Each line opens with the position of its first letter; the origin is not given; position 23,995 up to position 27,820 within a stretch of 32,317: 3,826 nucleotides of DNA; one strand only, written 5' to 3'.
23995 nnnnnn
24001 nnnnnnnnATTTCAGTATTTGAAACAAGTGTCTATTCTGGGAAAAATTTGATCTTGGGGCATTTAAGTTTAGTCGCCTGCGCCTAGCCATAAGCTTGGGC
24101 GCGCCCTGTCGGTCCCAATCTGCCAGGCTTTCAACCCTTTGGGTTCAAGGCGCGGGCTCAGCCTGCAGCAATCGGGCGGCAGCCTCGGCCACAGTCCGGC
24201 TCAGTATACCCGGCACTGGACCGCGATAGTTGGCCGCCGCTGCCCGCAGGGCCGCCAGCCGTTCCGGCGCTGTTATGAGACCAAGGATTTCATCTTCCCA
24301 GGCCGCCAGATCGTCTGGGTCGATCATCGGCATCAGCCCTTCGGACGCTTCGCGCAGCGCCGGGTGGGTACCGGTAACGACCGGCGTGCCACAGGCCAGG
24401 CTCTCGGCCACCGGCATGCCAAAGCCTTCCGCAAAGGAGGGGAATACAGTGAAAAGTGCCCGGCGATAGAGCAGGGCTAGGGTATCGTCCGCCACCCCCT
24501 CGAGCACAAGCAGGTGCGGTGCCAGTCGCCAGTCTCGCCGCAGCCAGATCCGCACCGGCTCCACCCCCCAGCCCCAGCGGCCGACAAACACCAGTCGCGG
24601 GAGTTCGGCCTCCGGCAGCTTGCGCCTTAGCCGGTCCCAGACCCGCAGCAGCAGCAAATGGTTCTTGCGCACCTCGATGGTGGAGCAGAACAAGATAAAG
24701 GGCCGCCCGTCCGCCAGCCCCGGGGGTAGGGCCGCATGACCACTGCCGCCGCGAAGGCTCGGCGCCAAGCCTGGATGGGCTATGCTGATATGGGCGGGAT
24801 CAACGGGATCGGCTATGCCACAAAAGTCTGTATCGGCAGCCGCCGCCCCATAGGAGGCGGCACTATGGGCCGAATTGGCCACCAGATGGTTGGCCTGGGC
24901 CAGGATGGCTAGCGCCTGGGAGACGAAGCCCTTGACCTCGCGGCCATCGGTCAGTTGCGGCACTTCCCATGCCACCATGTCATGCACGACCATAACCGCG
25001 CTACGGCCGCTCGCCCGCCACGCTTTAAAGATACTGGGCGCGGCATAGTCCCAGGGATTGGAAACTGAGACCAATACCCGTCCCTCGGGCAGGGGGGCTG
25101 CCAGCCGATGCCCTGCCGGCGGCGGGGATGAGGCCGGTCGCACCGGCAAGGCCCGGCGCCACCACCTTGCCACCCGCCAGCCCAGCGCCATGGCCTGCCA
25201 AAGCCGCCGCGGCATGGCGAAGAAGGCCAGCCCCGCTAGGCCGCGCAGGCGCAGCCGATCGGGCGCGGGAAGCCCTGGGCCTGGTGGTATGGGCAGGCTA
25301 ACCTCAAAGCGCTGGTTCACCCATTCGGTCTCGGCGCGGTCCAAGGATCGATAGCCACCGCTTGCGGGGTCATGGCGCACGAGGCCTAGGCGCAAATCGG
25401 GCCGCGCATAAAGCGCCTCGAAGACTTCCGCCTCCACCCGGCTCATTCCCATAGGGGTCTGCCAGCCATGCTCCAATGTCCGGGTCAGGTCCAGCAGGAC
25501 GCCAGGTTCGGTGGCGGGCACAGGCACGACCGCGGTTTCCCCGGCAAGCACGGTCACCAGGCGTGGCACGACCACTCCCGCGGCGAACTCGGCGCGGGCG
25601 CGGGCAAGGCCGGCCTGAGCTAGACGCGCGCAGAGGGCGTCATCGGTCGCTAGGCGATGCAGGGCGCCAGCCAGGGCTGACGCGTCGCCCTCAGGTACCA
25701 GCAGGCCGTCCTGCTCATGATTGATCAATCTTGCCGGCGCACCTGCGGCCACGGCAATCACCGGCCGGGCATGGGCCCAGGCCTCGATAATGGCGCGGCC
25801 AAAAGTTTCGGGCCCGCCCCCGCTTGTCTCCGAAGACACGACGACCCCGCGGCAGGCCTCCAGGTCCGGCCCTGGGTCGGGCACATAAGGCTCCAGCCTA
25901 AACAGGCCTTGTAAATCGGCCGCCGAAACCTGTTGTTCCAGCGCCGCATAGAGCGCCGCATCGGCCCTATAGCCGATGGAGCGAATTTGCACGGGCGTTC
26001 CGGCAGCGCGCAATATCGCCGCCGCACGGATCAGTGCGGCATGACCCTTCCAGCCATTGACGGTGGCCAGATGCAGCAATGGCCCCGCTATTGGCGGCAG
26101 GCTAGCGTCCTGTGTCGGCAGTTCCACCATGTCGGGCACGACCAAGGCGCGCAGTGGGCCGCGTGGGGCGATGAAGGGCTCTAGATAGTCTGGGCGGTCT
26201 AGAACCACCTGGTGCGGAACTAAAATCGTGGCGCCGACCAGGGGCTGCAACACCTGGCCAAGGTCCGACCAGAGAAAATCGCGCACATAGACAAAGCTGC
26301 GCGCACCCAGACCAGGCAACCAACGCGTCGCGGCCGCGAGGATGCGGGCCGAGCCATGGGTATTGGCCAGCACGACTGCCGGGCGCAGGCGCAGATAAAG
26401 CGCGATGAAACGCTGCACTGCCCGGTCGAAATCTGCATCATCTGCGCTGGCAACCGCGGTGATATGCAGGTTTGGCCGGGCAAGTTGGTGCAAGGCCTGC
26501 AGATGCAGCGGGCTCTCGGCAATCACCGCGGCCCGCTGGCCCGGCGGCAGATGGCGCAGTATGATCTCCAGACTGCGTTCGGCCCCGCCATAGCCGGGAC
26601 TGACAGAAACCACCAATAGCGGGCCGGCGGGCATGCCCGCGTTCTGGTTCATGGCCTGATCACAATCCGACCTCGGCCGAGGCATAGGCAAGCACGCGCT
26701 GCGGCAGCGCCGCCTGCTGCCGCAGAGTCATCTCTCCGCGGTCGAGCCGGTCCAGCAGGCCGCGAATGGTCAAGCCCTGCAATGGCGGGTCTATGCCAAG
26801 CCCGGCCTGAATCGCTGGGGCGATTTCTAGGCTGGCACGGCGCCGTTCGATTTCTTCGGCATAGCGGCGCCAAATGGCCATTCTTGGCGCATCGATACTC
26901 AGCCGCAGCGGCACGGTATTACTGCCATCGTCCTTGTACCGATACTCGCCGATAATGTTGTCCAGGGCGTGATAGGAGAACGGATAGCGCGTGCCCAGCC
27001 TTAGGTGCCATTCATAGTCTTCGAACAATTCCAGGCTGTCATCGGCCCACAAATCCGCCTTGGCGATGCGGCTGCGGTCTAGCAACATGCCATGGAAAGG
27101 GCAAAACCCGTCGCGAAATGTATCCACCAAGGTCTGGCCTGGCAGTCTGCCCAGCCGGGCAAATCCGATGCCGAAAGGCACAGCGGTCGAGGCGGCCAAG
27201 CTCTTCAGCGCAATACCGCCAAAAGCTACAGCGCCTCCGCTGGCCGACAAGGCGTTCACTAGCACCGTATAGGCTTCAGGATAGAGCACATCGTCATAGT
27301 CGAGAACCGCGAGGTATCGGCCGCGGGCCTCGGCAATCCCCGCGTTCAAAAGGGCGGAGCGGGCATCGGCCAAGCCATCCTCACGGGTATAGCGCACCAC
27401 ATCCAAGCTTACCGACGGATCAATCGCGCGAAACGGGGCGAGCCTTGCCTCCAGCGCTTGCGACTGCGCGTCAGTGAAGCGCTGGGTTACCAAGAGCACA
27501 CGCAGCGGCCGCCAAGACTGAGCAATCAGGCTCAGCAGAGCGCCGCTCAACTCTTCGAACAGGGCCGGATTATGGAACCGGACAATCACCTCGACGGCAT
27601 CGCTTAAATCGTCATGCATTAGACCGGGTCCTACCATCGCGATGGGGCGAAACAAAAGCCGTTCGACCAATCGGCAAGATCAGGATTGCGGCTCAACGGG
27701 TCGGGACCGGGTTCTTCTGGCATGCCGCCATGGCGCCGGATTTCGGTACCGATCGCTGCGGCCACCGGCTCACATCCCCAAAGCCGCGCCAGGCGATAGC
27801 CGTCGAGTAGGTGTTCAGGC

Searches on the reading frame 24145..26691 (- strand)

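Call 3: search_protein_families(library=pfam, proteins=[window:24145-26691:-], max_evalue=0.01)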
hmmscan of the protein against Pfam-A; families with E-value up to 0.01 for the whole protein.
window:24145-26691:- (848 aa): 4 families
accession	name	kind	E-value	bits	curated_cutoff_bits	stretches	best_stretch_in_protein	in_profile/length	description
PF13692.12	Glyco_trans_1_4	-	2.8e-37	128.6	27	2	664-807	2-141/142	Glycosyl transferases group 1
PF00534.26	Glycos_transf_1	-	6.3e-34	117.4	26.4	2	659-819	11-169/172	Glycosyl transferases group 1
PF20706.3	GT4-conflict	-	7.8e-06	25.5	26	1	656-774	192-311/385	Family 4 Glycosyltransferase in conflict systems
PF13524.12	Glyco_trans_1_2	-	0.0002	21.7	25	0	699-817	16-123/144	Glycosyl transferase-like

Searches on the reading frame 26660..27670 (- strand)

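Call 29: search_protein_families(library=pfam, proteins=[window:26660-27670:-], max_evalue=0.001)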
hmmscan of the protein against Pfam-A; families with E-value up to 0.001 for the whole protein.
window:26660-27670:- (336 aa): 1 family
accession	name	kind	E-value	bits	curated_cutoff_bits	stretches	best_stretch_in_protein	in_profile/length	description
PF00535.33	Glycos_transf_2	-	9.9e-10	39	23.3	1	28-157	2-119/168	Glycosyl transferase family 2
